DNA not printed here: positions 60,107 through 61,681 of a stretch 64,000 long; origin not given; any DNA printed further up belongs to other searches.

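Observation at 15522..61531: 46-kb co-directional array of exported exopeptidases and amidases between two SusC-like transporters: candidate utilisation locus for D-amino-acid-containing or recalcitrant peptides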

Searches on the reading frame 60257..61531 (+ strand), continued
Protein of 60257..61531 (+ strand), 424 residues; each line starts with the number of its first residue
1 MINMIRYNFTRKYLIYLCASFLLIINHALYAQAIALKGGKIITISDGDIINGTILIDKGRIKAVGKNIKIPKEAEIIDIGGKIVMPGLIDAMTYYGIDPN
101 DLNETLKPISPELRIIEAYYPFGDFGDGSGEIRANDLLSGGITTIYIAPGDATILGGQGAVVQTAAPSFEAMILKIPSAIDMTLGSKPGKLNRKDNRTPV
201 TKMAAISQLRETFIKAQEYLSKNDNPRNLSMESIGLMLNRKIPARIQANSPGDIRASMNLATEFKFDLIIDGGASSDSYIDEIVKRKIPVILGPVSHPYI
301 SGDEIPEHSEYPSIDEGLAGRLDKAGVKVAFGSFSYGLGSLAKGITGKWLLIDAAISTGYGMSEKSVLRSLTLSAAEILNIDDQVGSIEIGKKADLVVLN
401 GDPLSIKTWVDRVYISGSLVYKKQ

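Call 68: find_encoding_contigs(protein=P0342, flank=10000, max_places=1)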
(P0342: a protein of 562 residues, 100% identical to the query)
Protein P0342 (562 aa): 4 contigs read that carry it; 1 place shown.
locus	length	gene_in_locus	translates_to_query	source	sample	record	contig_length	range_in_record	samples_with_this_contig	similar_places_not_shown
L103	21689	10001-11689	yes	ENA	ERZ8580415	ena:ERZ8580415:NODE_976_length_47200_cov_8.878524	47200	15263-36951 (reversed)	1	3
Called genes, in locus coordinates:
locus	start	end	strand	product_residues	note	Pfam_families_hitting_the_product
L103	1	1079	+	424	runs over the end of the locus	PF01979:Amidohydro_1, PF07969:Amidohydro_3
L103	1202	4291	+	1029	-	PF13620:CarboxypepD_reg, PF13715:CarbopepD_reg_2, PF07715:Plug, PF00593:TonB_dep_Rec_b-barrel, PF14905:OMP_b-brl_3 (weak)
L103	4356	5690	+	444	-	PF07980:SusD_RagB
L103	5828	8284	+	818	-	PF26549:Tricorn_N, PF26550:Tricorn_2nd, PF07676:PD40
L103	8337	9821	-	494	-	PF01979:Amidohydro_1, PF07969:Amidohydro_3 (weak)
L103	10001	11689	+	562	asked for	PF01979:Amidohydro_1 (weak), PF07969:Amidohydro_3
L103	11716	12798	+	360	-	PF02746:MR_MLE_N, PF13378:MR_MLE_C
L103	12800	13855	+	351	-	PF17396:DUF1611_N, PF07755:DUF1611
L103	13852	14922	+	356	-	-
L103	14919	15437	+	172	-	PF05995:CDO_I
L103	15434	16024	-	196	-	PF14808:TMEM164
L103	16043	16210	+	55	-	-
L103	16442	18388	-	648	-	PF16177:ACAS_N, PF00501:AMP-binding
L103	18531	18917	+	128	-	-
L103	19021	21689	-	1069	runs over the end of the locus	PF02012:BNR (faint), PF15902:Sortilin-Vps10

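Call 72: search_protein_families(library=ncbifam, proteins=[L103:10001-11689:+, L103:11716-12798:+, L103:12800-13855:+, L103:13852-14922:+, L103:14919-15437:+, L103:15434-16024:-, L103:16442-18388:-], max_evalue=0.00001)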
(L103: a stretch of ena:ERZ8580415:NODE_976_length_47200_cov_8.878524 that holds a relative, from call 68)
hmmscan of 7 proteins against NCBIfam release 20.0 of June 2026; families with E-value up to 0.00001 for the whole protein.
L103:10001-11689:+ (562 aa): 26 families (the best 25 are shown)
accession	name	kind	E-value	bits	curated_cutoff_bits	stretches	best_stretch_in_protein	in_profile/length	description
NF006560.0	PRK09061.1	subfamily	2e-63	214.5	340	2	371-558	304-514/517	amidohydrolase family protein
NF006688.0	PRK09236.1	equivalog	8.4e-11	41.3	535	1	469-551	344-436/444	dihydroorotase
NF006689.0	PRK09237.1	equivalog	1.2e-10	40.6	371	1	28-88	2-63/383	amidohydrolase/deacetylase family metallohydrolase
NF006839.0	PRK09357.1-4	equivalog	5.1e-10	38.5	576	1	31-87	2-58/422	dihydroorotase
NF006252.0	PRK08393.1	equivalog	6.9e-10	38.5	617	0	31-95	3-67/424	N-ethylammeline chlorohydrolase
NF006056.0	PRK08204.1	subfamily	9.9e-10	37.7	391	1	48-86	24-62/449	hypothetical protein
NF004839.0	PRK06189.1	equivalog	5.9e-09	35.1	631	1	28-87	2-59/451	allantoinase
NF009060.0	PRK12394.1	equivalog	6.3e-09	35.1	442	0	29-87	3-61/381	metallo-dependent hydrolase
TIGR03583.1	EF_0837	hypoth_equivalog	1.3e-08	34.3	432.15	0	473-516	293-336/365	amidohydrolase/deacetylase family metallohydrolase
NF005791.0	PRK07627.1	equivalog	1.7e-08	33.8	442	0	31-87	3-60/425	dihydroorotase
TIGR03121.1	one_C_dehyd_A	equivalog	2.6e-08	32.6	392.75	0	471-553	428-510/556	formylmethanofuran dehydrogenase subunit A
NF006559.0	PRK09060.1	equivalog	3e-08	32.4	482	1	28-86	4-60/444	dihydroorotase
NF009941.0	PRK13404.1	subfamily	6.9e-08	31.6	647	1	28-87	3-59/478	dihydropyrimidinase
TIGR00857.1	pyrC_multi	subfamily_domain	7.9e-08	31.7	279.05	0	468-514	327-372/412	dihydroorotase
NF004701.0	PRK06038.1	equivalog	1.1e-07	31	609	0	28-96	3-71/432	N-ethylammeline chlorohydrolase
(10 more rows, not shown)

L103:11716-12798:+ (360 aa): 16 families
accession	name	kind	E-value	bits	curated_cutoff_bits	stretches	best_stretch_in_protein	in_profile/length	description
NF041118.1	A_G_epim_Thtga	equivalog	9e-62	209.1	500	1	1-339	1-336/341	L-Ala-D/L-Glu epimerase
NF042940.1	racemase_DgcA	equivalog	8.3e-50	169.8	400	1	8-340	3-312/323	N-acetyl-D-Glu racemase DgcA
TIGR02534.1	mucon_cyclo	subfamily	4.2e-46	157.7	334.95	1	4-353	2-356/368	muconate/chloromuconate family cycloisomerase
TIGR01928.1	menC_lowGC_arch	equivalog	2.7e-39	135.1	200.65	1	13-314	5-300/325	o-succinylbenzoate synthase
NF011708.0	PRK15129.1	equivalog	2.5e-31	108.9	343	1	4-340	2-317/321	L-Ala-D/L-Glu epimerase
NF043002.1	HProlDhtase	equivalog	4.6e-23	81.7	500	1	1-353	1-353/366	cis-3-hydroxy-L-proline dehydratase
NF047820.1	TalGalacDh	equivalog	1.1e-22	80.5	500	1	25-354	32-356/371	L-talarate/galactarate dehydratase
NF040866.1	AraD_Arch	equivalog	2.5e-19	69.5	650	1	98-357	102-364/372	arabinonate dehydratase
NF002739.0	PRK02714.1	equivalog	6.7e-18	65.2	259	1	14-311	13-289/320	o-succinylbenzoate synthase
NF043051.1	ManoateDhtManD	equivalog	7.2e-18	64.6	550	1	169-354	190-375/403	D-mannonate dehydratase ManD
NF011654.0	PRK15072.1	subfamily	1.4e-17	63.7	430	1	167-354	189-376/404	D-galactonate dehydratase family protein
TIGR01927.1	menC_gam_Gplu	equivalog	3.7e-17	62.6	130.55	1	13-315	5-285/307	o-succinylbenzoate synthase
NF010624.0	PRK14017.1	equivalog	8.9e-16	57.9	311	1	32-353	16-351/382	galactonate dehydratase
NF002782.0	PRK02901.1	equivalog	1.3e-14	54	288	1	146-317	91-263/328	o-succinylbenzoate synthase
NF040790.2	glucon_galact_dh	equivalog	5.9e-14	51.7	750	1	32-353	26-360/390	bifunctional D-gluconate/D-galactonate dehydratase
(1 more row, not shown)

L103:12800-13855:+ (351 aa): 1 family
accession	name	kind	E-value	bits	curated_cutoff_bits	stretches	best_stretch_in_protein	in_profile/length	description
NF041892.1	DgcN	equivalog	2.9e-35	121.8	480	1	67-343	51-324/326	N-acetyltransferase DgcN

L103:13852-14922:+ (356 aa): 0 families

L103:14919-15437:+ (172 aa): 0 families

L103:15434-16024:- (196 aa): 1 family
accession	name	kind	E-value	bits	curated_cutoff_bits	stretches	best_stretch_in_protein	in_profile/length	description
TIGR02206.1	intg_mem_TP0381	subfamily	2.5e-06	27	75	1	39-183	70-213/222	TMEM164-related integral membrane acyltransferase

L103:16442-18388:- (648 aa): 74 families (the best 25 are shown)
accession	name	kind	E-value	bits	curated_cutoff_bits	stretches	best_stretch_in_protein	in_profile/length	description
NF002937.0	PRK03584.1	subfamily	3.3e-290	964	639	1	2-646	4-653/657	acetoacetate--CoA ligase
TIGR01217.1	ac_ac_CoA_syn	equivalog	1.2e-280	932.3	520.9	1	2-647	3-650/652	acetoacetate--CoA ligase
NF001208.0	PRK00174.1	subfamily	3.7e-93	313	657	1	14-640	7-640/649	acetate--CoA ligase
TIGR02188.1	Ac_CoA_lig_AcsA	equivalog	1e-92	311.5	724.95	1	32-639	3-624/629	acetate--CoA ligase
NF007815.0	PRK10524.1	equivalog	2.2e-60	204.9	955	1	35-643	3-625/629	propionate--CoA ligase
TIGR02316.1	propion_prpE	equivalog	1.8e-55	188.7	827.4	1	35-640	2-621/628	propionate--CoA ligase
NF003313.0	PRK04319.1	equivalog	2.6e-43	148.1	729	1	97-612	58-552/574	acetate--CoA ligase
NF004837.0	PRK06187.1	subfamily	1.1e-34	119.6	476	1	94-618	18-519/531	long-chain-fatty-acid--CoA ligase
NF047394.1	AcylCoAsynMbcS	equivalog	8.1e-33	113.8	850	1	85-618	10-517/525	acyl-CoA synthetase MbcS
NF053567.1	HBDA_AROS1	equivalog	1.4e-29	102.9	1000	1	113-622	38-520/523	3-hydroxybenzoate--CoA ligase HbdA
NF009233.0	PRK12583.1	subfamily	6.8e-26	90.8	832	1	98-616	32-545/558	fatty acid CoA ligase family protein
TIGR01733.1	AA-adenyl-dom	subfamily_domain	4.2e-25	88.4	317.4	1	116-550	1-409/409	amino acid adenylation domain-containing protein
NF004814.0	PRK06164.1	equivalog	7.1e-25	87.6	677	1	112-615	33-521/540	acyl-CoA synthetase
NF004114.0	PRK05605.1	equivalog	1.7e-24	86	766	2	89-281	39-240/575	long-chain-fatty-acid--CoA ligase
NF004822.0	PRK06178.1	equivalog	1.3e-22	80.1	782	1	95-334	48-287/571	acyl-CoA synthetase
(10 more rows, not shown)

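Call 74: find_encoding_contigs(protein=P0381, flank=10000, max_places=3)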
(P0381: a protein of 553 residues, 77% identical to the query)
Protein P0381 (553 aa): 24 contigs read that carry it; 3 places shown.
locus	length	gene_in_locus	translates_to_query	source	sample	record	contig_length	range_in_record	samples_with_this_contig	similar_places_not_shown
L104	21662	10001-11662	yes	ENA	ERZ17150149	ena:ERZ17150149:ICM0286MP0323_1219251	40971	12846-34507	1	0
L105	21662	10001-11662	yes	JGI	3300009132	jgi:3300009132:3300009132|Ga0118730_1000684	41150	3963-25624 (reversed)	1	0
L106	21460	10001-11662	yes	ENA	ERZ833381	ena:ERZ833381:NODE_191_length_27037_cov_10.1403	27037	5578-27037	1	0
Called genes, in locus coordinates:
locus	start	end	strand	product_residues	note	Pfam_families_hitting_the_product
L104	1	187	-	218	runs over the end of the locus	PF06439:3keto-disac_hyd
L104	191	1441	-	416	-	PF01408:GFO_IDH_MocA, PF22725:GFO_IDH_MocA_C3 (weak)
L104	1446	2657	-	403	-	PF03825:Nuc_H_symport, PF12832:MFS_1_like, PF07690:MFS_1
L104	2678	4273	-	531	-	PF01408:GFO_IDH_MocA, PF22725:GFO_IDH_MocA_C3 (faint)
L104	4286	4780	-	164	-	PF07681:DoxX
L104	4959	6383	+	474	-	PF05195:AMP_N, PF00557:Peptidase_M24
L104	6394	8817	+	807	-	PF26550:Tricorn_2nd (faint), PF02129:Peptidase_S15 (faint), PF00326:Peptidase_S9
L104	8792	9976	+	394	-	PF01053:Cys_Met_Meta_PP, PF00155:Aminotran_1_2 (weak)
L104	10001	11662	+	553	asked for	PF01979:Amidohydro_1 (faint), PF07969:Amidohydro_3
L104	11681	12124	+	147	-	PF13474:SnoaL_3 (weak), PF14534:DUF4440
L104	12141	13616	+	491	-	PF00890:FAD_binding_2, PF01266:DAO, PF01946:Thi4 (weak), PF03486:HI0933_like (faint), PF07992:Pyr_redox_2 (weak), PF01593:Amino_oxidase, PF13450:NAD_binding_8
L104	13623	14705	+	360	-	PF02746:MR_MLE_N, PF13378:MR_MLE_C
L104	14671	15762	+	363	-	PF17396:DUF1611_N, PF07755:DUF1611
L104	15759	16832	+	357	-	-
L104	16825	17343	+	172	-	PF05995:CDO_I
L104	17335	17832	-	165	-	-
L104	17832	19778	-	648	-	PF16177:ACAS_N, PF00501:AMP-binding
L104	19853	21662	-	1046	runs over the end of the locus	PF02012:BNR (faint), PF15902:Sortilin-Vps10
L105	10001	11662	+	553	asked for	PF01979:Amidohydro_1 (faint), PF07969:Amidohydro_3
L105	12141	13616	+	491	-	PF00890:FAD_binding_2, PF01266:DAO, PF01946:Thi4 (weak), PF03486:HI0933_like (faint), PF07992:Pyr_redox_2 (weak), PF01593:Amino_oxidase, PF13450:NAD_binding_8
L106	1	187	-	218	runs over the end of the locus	PF06439:3keto-disac_hyd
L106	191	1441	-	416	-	PF01408:GFO_IDH_MocA, PF22725:GFO_IDH_MocA_C3 (weak)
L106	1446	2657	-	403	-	PF03825:Nuc_H_symport, PF12832:MFS_1_like, PF07690:MFS_1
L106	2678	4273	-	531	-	PF01408:GFO_IDH_MocA, PF22725:GFO_IDH_MocA_C3 (faint)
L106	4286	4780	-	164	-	PF07681:DoxX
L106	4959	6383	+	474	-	PF05195:AMP_N, PF00557:Peptidase_M24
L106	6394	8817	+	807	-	PF26550:Tricorn_2nd (faint), PF02129:Peptidase_S15 (faint), PF00326:Peptidase_S9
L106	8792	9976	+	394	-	PF01053:Cys_Met_Meta_PP, PF00155:Aminotran_1_2 (weak)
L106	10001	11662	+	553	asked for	PF01979:Amidohydro_1 (faint), PF07969:Amidohydro_3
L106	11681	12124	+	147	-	PF13474:SnoaL_3 (weak), PF14534:DUF4440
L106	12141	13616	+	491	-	PF00890:FAD_binding_2, PF01266:DAO, PF01946:Thi4 (weak), PF03486:HI0933_like (faint), PF07992:Pyr_redox_2 (weak), PF01593:Amino_oxidase, PF13450:NAD_binding_8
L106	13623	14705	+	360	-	PF02746:MR_MLE_N, PF13378:MR_MLE_C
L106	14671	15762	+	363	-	PF17396:DUF1611_N, PF07755:DUF1611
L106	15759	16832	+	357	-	-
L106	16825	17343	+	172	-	PF05995:CDO_I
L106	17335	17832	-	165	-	-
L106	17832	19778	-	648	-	PF16177:ACAS_N, PF00501:AMP-binding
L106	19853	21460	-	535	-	?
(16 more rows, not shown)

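Call 79: search_protein_families(library=pfam, proteins=[L103:13852-14922:+, L103:14919-15437:+, L103:5828-8284:+, L104:11681-12124:+, L104:12141-13616:+, L103:12800-13855:+, L103:4356-5690:+], max_evalue=0.001)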
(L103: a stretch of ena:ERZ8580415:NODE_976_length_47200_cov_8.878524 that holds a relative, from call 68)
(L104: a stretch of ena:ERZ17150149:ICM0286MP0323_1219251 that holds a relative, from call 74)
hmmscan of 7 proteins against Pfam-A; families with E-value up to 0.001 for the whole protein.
L103:13852-14922:+ (356 aa): 0 families

L103:14919-15437:+ (172 aa): 2 families
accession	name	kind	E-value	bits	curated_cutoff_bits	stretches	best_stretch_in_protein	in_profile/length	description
PF05995.18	CDO_I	-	2.7e-18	66.5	23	1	11-150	23-167/170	Cysteine dioxygenase type I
PF07847.18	PCO_ADO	-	4.8e-05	23.3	27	1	50-96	37-83/201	PCO_ADO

L103:5828-8284:+ (818 aa): 2 families
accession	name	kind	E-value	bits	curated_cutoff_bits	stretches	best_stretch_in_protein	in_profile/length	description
PF07676.18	PD40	-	8.1e-25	86.6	20.9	2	81-111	2-34/38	WD40-like Beta Propeller Repeat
PF00930.27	DPPIV_N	-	0.00012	21.4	22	0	65-108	20-63/354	Dipeptidyl peptidase IV (DPP IV) N-terminal region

L104:11681-12124:+ (147 aa): 3 families
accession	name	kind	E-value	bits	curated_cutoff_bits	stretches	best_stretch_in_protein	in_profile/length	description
PF14534.12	DUF4440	-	1.5e-09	38.7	25.2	1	22-131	1-107/107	Domain of unknown function (DUF4440)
PF13474.12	SnoaL_3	-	1.7e-06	28.8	22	1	22-135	1-115/121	SnoaL-like domain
PF08332.16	CaMKII_AD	-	4.4e-05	24.1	22.1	1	20-135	3-123/128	Calcium/calmodulin dependent protein kinase II association domain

L104:12141-13616:+ (491 aa): 13 families
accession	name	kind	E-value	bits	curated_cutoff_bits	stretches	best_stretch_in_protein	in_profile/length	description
PF01593.30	Amino_oxidase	-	3.3e-58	198.5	19.8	1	53-485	1-442/443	Flavin containing amine oxidoreductase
PF13450.12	NAD_binding_8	-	7.6e-15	55.4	21.9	1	48-116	1-68/68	NAD(P)-binding Rossmann-like domain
PF01266.30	DAO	-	1.1e-09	38.7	27.9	1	45-80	1-37/353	FAD dependent oxidoreductase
PF00890.30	FAD_binding_2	-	5.4e-08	32.9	20.4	1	46-79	2-35/414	FAD binding domain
PF07992.20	Pyr_redox_2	-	1.5e-07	31.6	26.1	1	45-101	2-53/291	Pyridine nucleotide-disulphide oxidoreductase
PF01946.23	Thi4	-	3.7e-06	26.8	26.2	1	45-81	19-56/235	Thi4 family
PF03486.20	HI0933_like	-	1e-05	25.5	50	1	45-82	2-39/244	HI0933-like protein Rossmann domain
PF01134.28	GIDA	-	4e-05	23.3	22.1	1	46-73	2-29/391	Glucose inhibited division protein A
PF12831.13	FAD_oxidored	-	4.7e-05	23.3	27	1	46-81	2-37/416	FAD dependent oxidoreductase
PF01494.25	FAD_binding_3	-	6.1e-05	22.8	22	1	46-78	4-36/349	FAD binding domain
PF05834.18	Lycopene_cycl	-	0.0001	22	23.4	1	46-87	2-46/380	Lycopene cyclase protein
PF13738.12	Pyr_redox_3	-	0.00036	20.3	30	1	47-75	1-30/305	Pyridine nucleotide-disulphide oxidoreductase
PF00070.33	Pyr_redox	-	0.0004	21.3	22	0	45-79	1-35/82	Pyridine nucleotide-disulphide oxidoreductase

L103:12800-13855:+ (351 aa): 2 families
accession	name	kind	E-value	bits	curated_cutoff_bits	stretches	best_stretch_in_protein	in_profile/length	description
PF07755.17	DUF1611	-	7e-51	172.9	25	1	144-342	2-201/201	Domain of unknown function (DUF1611_C) P-loop domain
PF17396.8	DUF1611_N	-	3.7e-23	82.1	22.6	1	42-136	5-95/95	Domain of unknown function (DUF1611_N) Rossmann-like domain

L103:4356-5690:+ (444 aa): 1 family
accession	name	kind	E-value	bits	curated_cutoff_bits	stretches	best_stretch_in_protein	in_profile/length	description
PF07980.17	SusD_RagB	-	6.7e-10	39.5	23.1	1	328-398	163-237/297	SusD family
